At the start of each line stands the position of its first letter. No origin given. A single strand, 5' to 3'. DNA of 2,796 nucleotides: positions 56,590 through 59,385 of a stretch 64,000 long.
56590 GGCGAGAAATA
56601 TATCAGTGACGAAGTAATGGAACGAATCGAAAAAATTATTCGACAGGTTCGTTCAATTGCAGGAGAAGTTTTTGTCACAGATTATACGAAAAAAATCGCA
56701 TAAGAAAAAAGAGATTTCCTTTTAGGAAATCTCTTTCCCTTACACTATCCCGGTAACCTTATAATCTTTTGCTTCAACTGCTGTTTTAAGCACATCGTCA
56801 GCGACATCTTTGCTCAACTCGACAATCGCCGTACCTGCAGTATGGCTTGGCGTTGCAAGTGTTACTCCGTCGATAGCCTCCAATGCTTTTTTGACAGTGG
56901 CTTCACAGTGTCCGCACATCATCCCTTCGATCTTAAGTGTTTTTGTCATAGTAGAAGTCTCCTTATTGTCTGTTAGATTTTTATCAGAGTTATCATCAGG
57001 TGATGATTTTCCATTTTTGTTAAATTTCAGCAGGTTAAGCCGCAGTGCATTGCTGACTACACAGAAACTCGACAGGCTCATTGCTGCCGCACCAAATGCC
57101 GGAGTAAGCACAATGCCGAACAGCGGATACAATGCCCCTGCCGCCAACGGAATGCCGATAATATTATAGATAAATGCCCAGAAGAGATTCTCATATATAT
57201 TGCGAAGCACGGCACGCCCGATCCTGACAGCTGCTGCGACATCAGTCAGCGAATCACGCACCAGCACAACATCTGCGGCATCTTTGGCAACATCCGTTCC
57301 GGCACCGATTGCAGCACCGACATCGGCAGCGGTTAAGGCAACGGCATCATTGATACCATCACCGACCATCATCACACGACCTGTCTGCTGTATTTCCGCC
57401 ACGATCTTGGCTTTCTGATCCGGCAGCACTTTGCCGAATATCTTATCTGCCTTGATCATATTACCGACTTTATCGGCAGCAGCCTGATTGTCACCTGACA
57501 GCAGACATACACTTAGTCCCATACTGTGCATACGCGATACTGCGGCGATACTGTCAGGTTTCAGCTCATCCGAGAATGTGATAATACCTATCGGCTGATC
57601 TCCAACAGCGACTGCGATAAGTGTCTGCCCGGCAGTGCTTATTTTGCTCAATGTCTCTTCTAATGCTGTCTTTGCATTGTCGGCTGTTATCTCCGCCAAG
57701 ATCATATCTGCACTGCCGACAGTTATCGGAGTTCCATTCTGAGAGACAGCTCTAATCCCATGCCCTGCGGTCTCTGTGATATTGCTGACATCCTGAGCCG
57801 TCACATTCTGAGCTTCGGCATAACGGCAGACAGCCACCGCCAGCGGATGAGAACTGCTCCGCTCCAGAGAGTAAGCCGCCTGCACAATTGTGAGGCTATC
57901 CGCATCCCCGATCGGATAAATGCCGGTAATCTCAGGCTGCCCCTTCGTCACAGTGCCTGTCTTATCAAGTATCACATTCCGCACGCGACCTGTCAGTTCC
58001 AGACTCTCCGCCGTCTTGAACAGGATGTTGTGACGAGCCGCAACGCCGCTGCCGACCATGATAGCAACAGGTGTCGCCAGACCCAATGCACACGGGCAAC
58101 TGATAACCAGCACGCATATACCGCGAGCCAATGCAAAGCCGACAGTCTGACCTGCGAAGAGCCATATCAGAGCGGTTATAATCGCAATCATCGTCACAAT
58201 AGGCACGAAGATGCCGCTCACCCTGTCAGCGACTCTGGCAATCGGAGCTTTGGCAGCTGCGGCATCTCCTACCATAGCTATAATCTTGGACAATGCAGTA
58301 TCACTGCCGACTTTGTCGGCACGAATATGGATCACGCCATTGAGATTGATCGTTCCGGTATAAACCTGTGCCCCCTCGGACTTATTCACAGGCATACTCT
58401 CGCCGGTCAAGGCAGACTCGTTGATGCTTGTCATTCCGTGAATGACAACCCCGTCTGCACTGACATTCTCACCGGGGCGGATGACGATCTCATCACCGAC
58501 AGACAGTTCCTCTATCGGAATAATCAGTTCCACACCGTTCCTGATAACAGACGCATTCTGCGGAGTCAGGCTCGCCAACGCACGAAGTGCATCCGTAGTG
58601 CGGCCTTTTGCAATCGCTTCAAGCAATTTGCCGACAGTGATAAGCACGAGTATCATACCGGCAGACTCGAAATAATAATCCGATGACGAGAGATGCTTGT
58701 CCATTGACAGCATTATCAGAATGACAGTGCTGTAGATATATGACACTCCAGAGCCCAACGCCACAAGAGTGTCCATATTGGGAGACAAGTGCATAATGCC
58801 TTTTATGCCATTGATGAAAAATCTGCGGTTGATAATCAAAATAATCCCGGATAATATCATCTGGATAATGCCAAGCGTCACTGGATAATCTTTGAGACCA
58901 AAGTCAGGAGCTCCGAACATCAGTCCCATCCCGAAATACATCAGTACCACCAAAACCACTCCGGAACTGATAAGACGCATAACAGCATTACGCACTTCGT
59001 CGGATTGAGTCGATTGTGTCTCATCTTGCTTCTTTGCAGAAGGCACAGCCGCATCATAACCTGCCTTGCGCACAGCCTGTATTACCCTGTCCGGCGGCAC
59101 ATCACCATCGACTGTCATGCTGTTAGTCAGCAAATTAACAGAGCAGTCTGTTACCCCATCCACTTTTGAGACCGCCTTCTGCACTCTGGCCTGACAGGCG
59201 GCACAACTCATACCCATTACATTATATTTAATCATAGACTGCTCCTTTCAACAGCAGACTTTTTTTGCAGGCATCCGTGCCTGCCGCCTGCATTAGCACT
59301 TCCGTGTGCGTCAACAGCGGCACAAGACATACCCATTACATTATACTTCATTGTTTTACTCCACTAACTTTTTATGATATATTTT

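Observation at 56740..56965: CopZ-like metallochaperone domain fused to the CopA C-terminus with its own in-frame Shine-Dalgarno and ATG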

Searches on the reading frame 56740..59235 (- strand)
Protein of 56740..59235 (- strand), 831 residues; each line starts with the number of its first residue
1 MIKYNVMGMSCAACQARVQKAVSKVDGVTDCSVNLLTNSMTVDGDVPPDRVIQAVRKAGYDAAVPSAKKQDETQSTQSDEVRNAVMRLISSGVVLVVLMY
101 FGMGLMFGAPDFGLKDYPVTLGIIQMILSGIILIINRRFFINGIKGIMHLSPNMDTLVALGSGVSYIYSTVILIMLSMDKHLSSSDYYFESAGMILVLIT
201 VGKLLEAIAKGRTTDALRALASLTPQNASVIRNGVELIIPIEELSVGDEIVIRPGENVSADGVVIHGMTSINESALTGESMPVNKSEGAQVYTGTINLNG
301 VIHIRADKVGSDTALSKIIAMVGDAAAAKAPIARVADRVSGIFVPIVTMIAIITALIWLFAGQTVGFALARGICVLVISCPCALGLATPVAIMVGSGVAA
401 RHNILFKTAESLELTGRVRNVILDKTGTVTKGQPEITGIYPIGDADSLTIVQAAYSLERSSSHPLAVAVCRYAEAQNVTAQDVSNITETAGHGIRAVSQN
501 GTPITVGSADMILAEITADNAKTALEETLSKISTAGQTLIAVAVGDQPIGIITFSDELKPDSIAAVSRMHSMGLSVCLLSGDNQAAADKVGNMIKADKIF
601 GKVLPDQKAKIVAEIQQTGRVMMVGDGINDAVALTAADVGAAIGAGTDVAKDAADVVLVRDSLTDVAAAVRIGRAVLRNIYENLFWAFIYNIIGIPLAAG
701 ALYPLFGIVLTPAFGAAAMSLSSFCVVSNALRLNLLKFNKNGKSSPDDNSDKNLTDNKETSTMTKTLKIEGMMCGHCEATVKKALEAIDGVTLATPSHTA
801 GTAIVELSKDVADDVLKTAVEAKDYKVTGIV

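Call 3: search_protein_families(library=pfam, proteins=[window:56740-59235:-], max_evalue=0.01)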
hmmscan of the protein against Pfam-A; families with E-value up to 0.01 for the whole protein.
window:56740-59235:- (831 aa): 4 families
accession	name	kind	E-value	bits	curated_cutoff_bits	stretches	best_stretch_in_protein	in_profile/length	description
PF00122.25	E1-E2_ATPase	-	1.8e-57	194.3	28.1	1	222-402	1-181/181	E1-E2 ATPase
PF00403.32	HMA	-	2.7e-28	98.6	24.8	2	4-61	2-62/62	Heavy-metal-associated domain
PF00702.32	Hydrolase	-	1.4e-26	94.5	26.4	1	419-638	2-191/191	haloacid dehalogenase-like hydrolase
PF08282.18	Hydrolase_3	-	0.0013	19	20.9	1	620-658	205-243/255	haloacid dehalogenase-like hydrolase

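Call 4: search_protein_families(library=ncbifam, proteins=[window:56740-59235:-], max_evalue=0.001)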
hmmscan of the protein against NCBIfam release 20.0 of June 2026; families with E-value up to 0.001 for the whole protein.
window:56740-59235:- (831 aa): 32 families (the best 25 are shown)
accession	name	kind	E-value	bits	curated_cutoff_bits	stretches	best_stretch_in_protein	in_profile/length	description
TIGR01525.1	ATPase-IB_hvy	subfamily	6.9e-172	573.2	346.25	1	154-733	1-560/560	heavy metal translocating P-type ATPase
NF007952.0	PRK10671.1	equivalog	1e-167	559.8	1316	1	6-738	109-834/838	copper-exporting P-type ATPase CopA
TIGR01511.1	ATPase-IB1_Cu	subfamily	9e-161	536.4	397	1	137-733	3-541/542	copper-translocating P-type ATPase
NF008262.1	PRK11033.1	equivalog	4.9e-122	408.8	1005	3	191-689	197-690/731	zinc/cadmium/mercury/lead-transporting ATPase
TIGR01512.1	ATPase-IB2_Cd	subfamily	7.9e-113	377.8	313.5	2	188-481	18-291/494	cadmium family heavy metal-translocating P-type ATPase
NF033775.1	P_type_ZntA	exception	1.4e-107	360.8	1240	2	191-733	202-728/732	Zn(II)/Cd(II)/Pb(II) translocating P-type ATPase ZntA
TIGR01494.1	ATPase_P-type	subfamily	1.4e-86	290.8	62.3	1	194-702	1-465/478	HAD-IC family P-type ATPase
TIGR01497.1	kdpB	equivalog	4.3e-49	167.2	527.9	1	169-677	45-567/675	potassium-transporting ATPase subunit KdpB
TIGR01647.1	ATPase-IIIA_H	equivalog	9.5e-49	166.2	615.5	2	176-595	50-480/755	plasma-membrane proton-efflux P-type ATPase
NF010609.0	PRK14010.1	equivalog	1.9e-42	145.3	1323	1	171-677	47-562/673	K(+)-transporting ATPase subunit B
TIGR01522.1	ATPase-IIA2_Ca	equivalog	5.8e-39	133.5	798.3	2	588-683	556-653/854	calcium-transporting P-type ATPase, PMR1-type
TIGR01517.1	ATPase-IIB_Ca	equivalog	7.3e-34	117.1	507.05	2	179-445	110-387/882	calcium-translocating P-type ATPase, PMCA-type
TIGR01657.1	P-ATPase-V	hypoth_equivalog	1.9e-31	108.5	618.25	3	588-679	771-861/1055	ATP13A2 family polyamine export P-type ATPase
NF047957.1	CopZ_AFE_1862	equivalog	2.4e-30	104.7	85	2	3-62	2-61/62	CopZ family metallochaperone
TIGR01116.1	ATPase-IIA1_Ca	equivalog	2.9e-30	105.1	703.4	2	519-682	424-607/799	calcium-translocating P-type ATPase, SERCA-type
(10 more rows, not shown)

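Call 6: find_homologous_proteins(query=window:56740-59235:-, max_evalue=1e-50)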
Query window:56740-59235:- (831 aa): 8000 proteins with E <= 1e-50 among 8000 candidates; the best 120 are listed.
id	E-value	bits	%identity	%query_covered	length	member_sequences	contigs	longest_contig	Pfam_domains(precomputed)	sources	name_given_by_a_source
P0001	0.0e+0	1747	99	100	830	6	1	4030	PF00403.33,PF00702.33,PF00122.26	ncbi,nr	ncbi:MAG: heavy metal translocating P-type ATPase [Spirochaetales bacterium]|nr:heavy metal transloc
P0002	0.0e+0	1331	74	100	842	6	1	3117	PF00403.33,PF00702.33,PF00122.26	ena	-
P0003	1.8e-265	901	53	100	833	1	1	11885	PF00403.33,PF00702.33,PF00122.26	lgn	-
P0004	3.2e-265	900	53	100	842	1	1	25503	PF00403.33,PF00702.33,PF08282.19,PF00122.26,PF12710.14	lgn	-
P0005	1.7e-264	898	54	100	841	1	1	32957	PF00403.33,PF00702.33,PF08282.19,PF00122.26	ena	-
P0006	2.1e-264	898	53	100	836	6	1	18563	PF00403.33,PF00702.33,PF00122.26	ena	-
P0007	2.7e-264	897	52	100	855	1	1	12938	PF00403.33,PF00702.33,PF08282.19,PF00122.26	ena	-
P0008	3.6e-264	897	52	100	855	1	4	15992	PF00403.33,PF00702.33,PF08282.19,PF00122.26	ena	-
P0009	3.9e-264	897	52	100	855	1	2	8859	PF00403.33,PF00702.33,PF08282.19,PF00122.26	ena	-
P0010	4.8e-264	896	53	100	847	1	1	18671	PF00403.33,PF00702.33,PF08282.19,PF00122.26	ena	-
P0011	5.6e-264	896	54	100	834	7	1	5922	PF00403.33,PF00702.33,PF08282.19,PF00122.26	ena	-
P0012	5.8e-264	896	52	100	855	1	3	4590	PF00403.33,PF00702.33,PF08282.19,PF00122.26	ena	-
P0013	1.2e-263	895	52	100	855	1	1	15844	PF00403.33,PF00702.33,PF08282.19,PF00122.26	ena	-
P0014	1.2e-263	895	52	100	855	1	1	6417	PF00403.33,PF00702.33,PF08282.19,PF00122.26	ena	-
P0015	1.9e-263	894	52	100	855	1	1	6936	PF00403.33,PF00702.33,PF08282.19,PF00122.26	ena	-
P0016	2.4e-263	894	52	100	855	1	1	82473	PF00403.33,PF00702.33,PF08282.19,PF00122.26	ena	-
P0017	2.4e-263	894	54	100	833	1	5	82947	PF00403.33,PF00702.33,PF08282.19,PF00122.26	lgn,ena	-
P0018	2.8e-263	894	52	100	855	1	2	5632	PF00403.33,PF00702.33,PF08282.19,PF00122.26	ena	-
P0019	4.1e-263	893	52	100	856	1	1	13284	PF00403.33,PF00702.33,PF00122.26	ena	-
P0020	1.1e-262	892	53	100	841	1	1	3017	PF00403.33,PF00702.33,PF08282.19,PF00122.26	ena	-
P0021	1.8e-262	891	51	100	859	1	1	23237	PF00403.33,PF00702.33,PF08282.19,PF00122.26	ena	-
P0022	2.9e-262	890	52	100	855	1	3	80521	PF00403.33,PF00702.33,PF08282.19,PF00122.26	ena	-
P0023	4.6e-262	890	53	100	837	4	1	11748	PF00403.33,PF00702.33,PF08282.19,PF00122.26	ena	-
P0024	5.9e-262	889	53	100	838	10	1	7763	PF00403.33,PF00702.33,PF00122.26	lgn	-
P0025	8.8e-262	889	53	100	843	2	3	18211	PF00403.33,PF00702.33,PF00122.26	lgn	-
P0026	1.0e-261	889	51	100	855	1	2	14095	PF00403.33,PF00702.33,PF08282.19,PF00122.26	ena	-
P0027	1.2e-261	889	53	100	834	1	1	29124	PF00403.33,PF00702.33,PF08282.19,PF00122.26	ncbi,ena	-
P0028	1.2e-261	889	53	100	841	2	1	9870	PF00403.33,PF00702.33,PF08282.19,PF00122.26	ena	-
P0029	2.1e-261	888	52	100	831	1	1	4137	PF00403.33,PF00702.33,PF08282.19,PF00122.26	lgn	-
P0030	2.3e-261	888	53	100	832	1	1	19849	PF00403.33,PF00702.33,PF08282.19,PF00122.26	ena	-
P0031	3.2e-261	887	52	100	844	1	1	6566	PF00403.33,PF00702.33,PF08282.19,PF00122.26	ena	-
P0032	4.1e-261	887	53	100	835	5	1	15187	PF00403.33,PF00702.33,PF08282.19,PF00122.26,PF12710.14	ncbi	-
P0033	4.3e-261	887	54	100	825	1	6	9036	PF00403.33,PF00702.33,PF01206.23,PF00122.26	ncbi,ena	-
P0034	4.5e-261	887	53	100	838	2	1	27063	PF00403.33,PF00702.33,PF00122.26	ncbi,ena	-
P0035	4.5e-261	887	53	100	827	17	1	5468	PF00403.33,PF00702.33,PF00122.26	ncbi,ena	-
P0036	5.6e-261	886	52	100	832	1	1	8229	PF00403.33,PF00702.33,PF08282.19,PF00122.26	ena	-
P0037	6.5e-261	886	53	100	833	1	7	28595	PF00403.33,PF00702.33,PF08282.19,PF00122.26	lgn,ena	-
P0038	6.5e-261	886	53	100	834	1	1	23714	PF00403.33,PF00702.33,PF00122.26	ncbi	ncbi:MAG: heavy metal translocating P-type ATPase [Ruminococcus sp.]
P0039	6.5e-261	886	52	100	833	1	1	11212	PF00403.33,PF00702.33,PF08282.19,PF00122.26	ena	-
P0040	7.8e-261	886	53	100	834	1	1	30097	PF00403.33,PF00702.33,PF08282.19,PF00122.26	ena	-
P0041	1.0e-260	885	54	100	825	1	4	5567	PF00403.33,PF00702.33,PF01206.23,PF00122.26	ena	-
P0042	1.1e-260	885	53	100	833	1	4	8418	PF00403.33,PF00702.33,PF08282.19,PF00122.26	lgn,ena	-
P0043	1.2e-260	885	52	100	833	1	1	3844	PF00403.33,PF00702.33,PF08282.19,PF00122.26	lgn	-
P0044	1.2e-260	885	52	100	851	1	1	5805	PF00403.33,PF00702.33,PF08282.19,PF00122.26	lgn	-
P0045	1.3e-260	885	55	100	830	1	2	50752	PF00403.33,PF00702.33,PF08282.19,PF00122.26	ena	-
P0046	1.3e-260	885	54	100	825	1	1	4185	PF00403.33,PF00702.33,PF01206.23,PF00122.26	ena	-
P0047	1.4e-260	885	52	100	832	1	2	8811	PF00403.33,PF00702.33,PF08282.19,PF00122.26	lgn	-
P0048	1.5e-260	885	52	100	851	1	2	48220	PF00403.33,PF00702.33,PF08282.19,PF00122.26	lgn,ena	-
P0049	1.5e-260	885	53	100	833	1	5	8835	PF00403.33,PF00702.33,PF08282.19,PF00122.26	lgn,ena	-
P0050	1.7e-260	885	53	100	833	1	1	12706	PF00403.33,PF00702.33,PF00122.26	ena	-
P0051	1.8e-260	885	53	100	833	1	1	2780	PF00403.33,PF00702.33,PF00122.26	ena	-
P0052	1.8e-260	885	52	100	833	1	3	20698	PF00403.33,PF00702.33,PF08282.19,PF00122.26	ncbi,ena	-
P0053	1.9e-260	884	52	100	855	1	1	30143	PF00403.33,PF00702.33,PF08282.19,PF00122.26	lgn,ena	-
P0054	2.0e-260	884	52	100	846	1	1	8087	PF00403.33,PF00702.33,PF08282.19,PF00122.26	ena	-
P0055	2.1e-260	884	52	100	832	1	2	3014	PF00403.33,PF00702.33,PF08282.19,PF00122.26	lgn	-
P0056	2.2e-260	884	52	100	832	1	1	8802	PF00403.33,PF00702.33,PF08282.19,PF00122.26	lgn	-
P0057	2.2e-260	884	52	100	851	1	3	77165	PF00403.33,PF00702.33,PF08282.19,PF00122.26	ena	-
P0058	2.2e-260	884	53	100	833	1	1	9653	PF00403.33,PF00702.33,PF08282.19,PF00122.26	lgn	-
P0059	2.2e-260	884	52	100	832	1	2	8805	PF00403.33,PF00702.33,PF08282.19,PF00122.26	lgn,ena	-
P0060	2.2e-260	884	53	100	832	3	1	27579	PF00403.33,PF00702.33,PF00122.26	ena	-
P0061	2.2e-260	884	52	100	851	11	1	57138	PF00403.33,PF00702.33,PF08282.19,PF00122.26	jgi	jgi:Cu2+-exporting ATPase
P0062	2.3e-260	884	52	100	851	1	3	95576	PF00403.33,PF00702.33,PF08282.19,PF00122.26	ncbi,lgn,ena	-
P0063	2.3e-260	884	54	100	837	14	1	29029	PF00403.33,PF00702.33,PF08282.19,PF00122.26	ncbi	-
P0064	2.4e-260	884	54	100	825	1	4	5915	PF00403.33,PF00702.33,PF01206.23,PF00122.26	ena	-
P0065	2.5e-260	884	52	100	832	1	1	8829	PF00403.33,PF00702.33,PF08282.19,PF00122.26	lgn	-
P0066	2.5e-260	884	52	100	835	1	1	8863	PF00403.33,PF00702.33,PF08282.19,PF00122.26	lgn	-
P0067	2.6e-260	884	52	100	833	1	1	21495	PF00403.33,PF00702.33,PF08282.19,PF00122.26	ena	-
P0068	2.6e-260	884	52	100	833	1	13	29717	PF00403.33,PF00702.33,PF08282.19,PF00122.26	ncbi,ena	-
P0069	2.6e-260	884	53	100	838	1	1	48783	PF00403.33,PF00702.33,PF08282.19,PF00122.26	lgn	-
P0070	2.9e-260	884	52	100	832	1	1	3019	PF00403.33,PF00702.33,PF08282.19,PF00122.26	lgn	-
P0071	3.0e-260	884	52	100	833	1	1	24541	PF00403.33,PF00702.33,PF08282.19,PF00122.26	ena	-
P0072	3.1e-260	884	55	100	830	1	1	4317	PF00403.33,PF00702.33,PF08282.19,PF00122.26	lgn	-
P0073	3.2e-260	884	-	-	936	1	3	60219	PF00403.33,PF00702.33,PF00122.26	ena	-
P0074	3.2e-260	884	54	100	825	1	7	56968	PF00403.33,PF00702.33,PF01206.23,PF00122.26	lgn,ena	-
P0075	3.7e-260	884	52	100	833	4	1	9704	PF00403.33,PF00702.33,PF08282.19,PF00122.26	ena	-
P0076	3.9e-260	883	52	100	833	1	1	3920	PF00403.33,PF00702.33,PF08282.19,PF00122.26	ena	-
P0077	4.0e-260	883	52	100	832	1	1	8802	PF00403.33,PF00702.33,PF08282.19,PF00122.26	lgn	-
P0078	4.2e-260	883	52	100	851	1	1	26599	PF00403.33,PF00702.33,PF08282.19,PF00122.26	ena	-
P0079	4.4e-260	883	52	100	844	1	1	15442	PF00403.33,PF00702.33,PF08282.19,PF00122.26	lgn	-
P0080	4.5e-260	883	52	100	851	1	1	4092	PF00403.33,PF00702.33,PF08282.19,PF00122.26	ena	-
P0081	4.7e-260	883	54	100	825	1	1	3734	PF00403.33,PF00702.33,PF01206.23,PF00122.26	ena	-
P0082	4.8e-260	883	52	100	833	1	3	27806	PF00403.33,PF00702.33,PF08282.19,PF00122.26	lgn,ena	-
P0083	4.9e-260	883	53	100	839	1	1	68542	PF00403.33,PF00702.33,PF00122.26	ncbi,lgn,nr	ncbi:MAG: heavy metal translocating P-type ATPase [Oscillospiraceae bacterium]|nr:heavy metal transl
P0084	5.2e-260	883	53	100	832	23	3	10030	PF00403.33,PF00702.33,PF08282.19,PF00122.26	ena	-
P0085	5.4e-260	883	53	100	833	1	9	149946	PF00403.33,PF00702.33,PF00122.26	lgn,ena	-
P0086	5.6e-260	883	52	100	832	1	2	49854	PF00403.33,PF00702.33,PF08282.19,PF00122.26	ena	-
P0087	6.5e-260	883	52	100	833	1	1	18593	PF00403.33,PF00702.33,PF08282.19,PF00122.26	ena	-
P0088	6.8e-260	883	53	100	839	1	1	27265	PF00403.33,PF00702.33,PF08282.19,PF00122.26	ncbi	-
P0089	6.9e-260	883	54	100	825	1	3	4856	PF00403.33,PF00702.33,PF01206.23,PF00122.26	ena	-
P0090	6.9e-260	883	54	100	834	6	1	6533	PF00403.33,PF00702.33,PF00122.26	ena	-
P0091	7.4e-260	883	54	100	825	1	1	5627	PF00403.33,PF00702.33,PF01206.23,PF00122.26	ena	-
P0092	7.6e-260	883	53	100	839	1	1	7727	PF00403.33,PF00702.33,PF08282.19,PF00122.26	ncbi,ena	-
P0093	7.7e-260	882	54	100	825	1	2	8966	PF00403.33,PF00702.33,PF01206.23,PF00122.26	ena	-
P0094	7.9e-260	882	50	100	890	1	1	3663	PF00403.33,PF00702.33,PF00122.26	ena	-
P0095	7.9e-260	882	54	100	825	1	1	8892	PF00403.33,PF00702.33,PF01206.23,PF00122.26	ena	-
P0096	8.0e-260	882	53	100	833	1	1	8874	PF00403.33,PF00702.33,PF08282.19,PF00122.26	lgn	-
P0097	8.0e-260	882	52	100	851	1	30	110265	PF00403.33,PF00702.33,PF08282.19,PF00122.26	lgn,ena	-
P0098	8.1e-260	882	53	100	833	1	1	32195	PF00403.33,PF00702.33,PF00122.26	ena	-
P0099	8.3e-260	882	52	100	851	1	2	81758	PF00403.33,PF00702.33,PF08282.19,PF00122.26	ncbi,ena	-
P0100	8.8e-260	882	53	100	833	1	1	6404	PF00403.33,PF00702.33,PF08282.19,PF00122.26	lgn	-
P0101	9.2e-260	882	53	100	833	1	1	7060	PF00403.33,PF00702.33,PF08282.19,PF00122.26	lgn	-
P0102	9.3e-260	882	52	100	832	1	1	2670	PF00403.33,PF00702.33,PF08282.19,PF00122.26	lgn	-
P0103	9.8e-260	882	52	100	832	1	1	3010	PF00403.33,PF00702.33,PF08282.19,PF00122.26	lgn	-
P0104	1.0e-259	882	53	100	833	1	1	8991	PF00403.33,PF00702.33,PF08282.19,PF00122.26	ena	-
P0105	1.1e-259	882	52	100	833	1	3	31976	PF00403.33,PF00702.33,PF08282.19,PF00122.26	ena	-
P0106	1.1e-259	882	53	100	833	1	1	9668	PF00403.33,PF00702.33,PF08282.19,PF00122.26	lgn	-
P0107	1.1e-259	882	53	100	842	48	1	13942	PF00403.33,PF00702.33,PF08282.19,PF00122.26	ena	-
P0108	1.1e-259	882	53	100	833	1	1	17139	PF00403.33,PF00702.33,PF08282.19,PF00122.26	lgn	-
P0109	1.2e-259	882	52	100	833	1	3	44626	PF00403.33,PF00702.33,PF08282.19,PF00122.26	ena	-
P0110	1.2e-259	882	53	100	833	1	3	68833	PF00403.33,PF00702.33,PF08282.19,PF00122.26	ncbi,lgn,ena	-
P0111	1.2e-259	882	54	100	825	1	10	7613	PF00403.33,PF00702.33,PF01206.23,PF00122.26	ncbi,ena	-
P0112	1.2e-259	882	52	100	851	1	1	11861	PF00403.33,PF00702.33,PF08282.19,PF00122.26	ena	-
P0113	1.2e-259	882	52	100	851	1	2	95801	PF00403.33,PF00702.33,PF08282.19,PF00122.26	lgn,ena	-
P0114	1.3e-259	882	53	100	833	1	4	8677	PF00403.33,PF00702.33,PF08282.19,PF00122.26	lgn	-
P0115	1.3e-259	882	53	100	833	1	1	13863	PF00403.33,PF00702.33,PF08282.19,PF00122.26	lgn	-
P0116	1.4e-259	882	54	100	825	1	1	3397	PF00403.33,PF00702.33,PF01206.23,PF00122.26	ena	-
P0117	1.5e-259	882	54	100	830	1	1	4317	PF00403.33,PF00702.33,PF08282.19,PF00122.26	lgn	-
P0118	1.5e-259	882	53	100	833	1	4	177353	PF00403.33,PF00702.33,PF08282.19,PF00122.26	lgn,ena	-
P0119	1.6e-259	881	52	100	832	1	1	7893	PF00403.33,PF00702.33,PF08282.19,PF00122.26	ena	-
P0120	1.6e-259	881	53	100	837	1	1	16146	PF00403.33,PF00702.33,PF00122.26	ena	-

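Call 58: find_encoding_contigs(protein=P0001, flank=3000, max_places=3)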
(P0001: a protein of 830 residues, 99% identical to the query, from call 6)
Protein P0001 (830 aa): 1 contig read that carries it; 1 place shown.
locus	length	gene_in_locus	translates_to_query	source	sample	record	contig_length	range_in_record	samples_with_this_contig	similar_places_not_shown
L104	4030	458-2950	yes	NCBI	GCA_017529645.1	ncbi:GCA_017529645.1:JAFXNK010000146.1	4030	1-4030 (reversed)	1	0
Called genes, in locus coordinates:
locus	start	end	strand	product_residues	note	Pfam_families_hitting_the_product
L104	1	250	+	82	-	?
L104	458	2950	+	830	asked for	PF00403:HMA, PF00122:E1-E2_ATPase, PF00702:Hydrolase, PF00403:HMA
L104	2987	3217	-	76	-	PF14122:YokU (weak)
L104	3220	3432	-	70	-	PF14076:DUF4258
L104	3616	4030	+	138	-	?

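Call 61: find_encoding_contigs(protein=P0023, flank=500, max_places=2)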
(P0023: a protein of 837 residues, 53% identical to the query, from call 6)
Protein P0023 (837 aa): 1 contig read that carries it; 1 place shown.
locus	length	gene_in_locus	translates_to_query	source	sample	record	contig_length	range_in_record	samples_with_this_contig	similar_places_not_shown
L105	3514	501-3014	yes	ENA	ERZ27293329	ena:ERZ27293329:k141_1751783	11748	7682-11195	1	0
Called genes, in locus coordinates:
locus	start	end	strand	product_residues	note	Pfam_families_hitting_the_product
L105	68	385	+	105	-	PF02583:Trns_repr_metal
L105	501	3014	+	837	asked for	PF00403:HMA, PF00122:E1-E2_ATPase, PF00702:Hydrolase, PF08282:Hydrolase_3 (faint), PF00403:HMA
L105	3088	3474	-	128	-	-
